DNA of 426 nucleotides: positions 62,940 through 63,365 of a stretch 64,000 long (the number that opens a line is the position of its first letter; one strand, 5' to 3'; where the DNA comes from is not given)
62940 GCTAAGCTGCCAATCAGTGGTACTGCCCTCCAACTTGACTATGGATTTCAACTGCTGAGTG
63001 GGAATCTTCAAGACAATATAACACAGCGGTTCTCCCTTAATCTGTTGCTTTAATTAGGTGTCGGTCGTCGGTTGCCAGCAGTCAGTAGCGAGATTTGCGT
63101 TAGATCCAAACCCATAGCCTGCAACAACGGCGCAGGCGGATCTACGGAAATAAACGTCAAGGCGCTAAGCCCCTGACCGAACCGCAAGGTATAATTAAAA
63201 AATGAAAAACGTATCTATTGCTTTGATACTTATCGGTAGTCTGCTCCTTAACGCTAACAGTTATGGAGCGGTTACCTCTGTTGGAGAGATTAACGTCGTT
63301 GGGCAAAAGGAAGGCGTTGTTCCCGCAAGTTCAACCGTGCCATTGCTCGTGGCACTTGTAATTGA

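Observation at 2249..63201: Recurrent bipartite leader module (Box A hairpin + Box B) that ends directly at an ATG/TTG in nine of eleven copies; -10-like hexamer fixed at -12..-7 suggests leaderless mRNAs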

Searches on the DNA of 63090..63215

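Call 67: search_rna_families(source=window, start=63090, end=63215, threshold=evalue, max_evalue=10)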
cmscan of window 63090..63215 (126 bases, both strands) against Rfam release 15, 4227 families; matches with E-value up to 10: 2.
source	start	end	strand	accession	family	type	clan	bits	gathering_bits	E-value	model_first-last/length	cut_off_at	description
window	63162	63199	-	RF01343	CRISPR-DR33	Gene; CRISPR;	-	13.6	39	2.4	1-37/37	no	CRISPR RNA direct repeat element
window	63175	63215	-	RF01454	RCNMV_5UTR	Cis-reg;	-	11.7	75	6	83-123/123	5'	5'UTR enhancer element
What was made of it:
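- On Any Rfam RNA family: On one module only chance-level hits appear at E above 2 (call 67).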
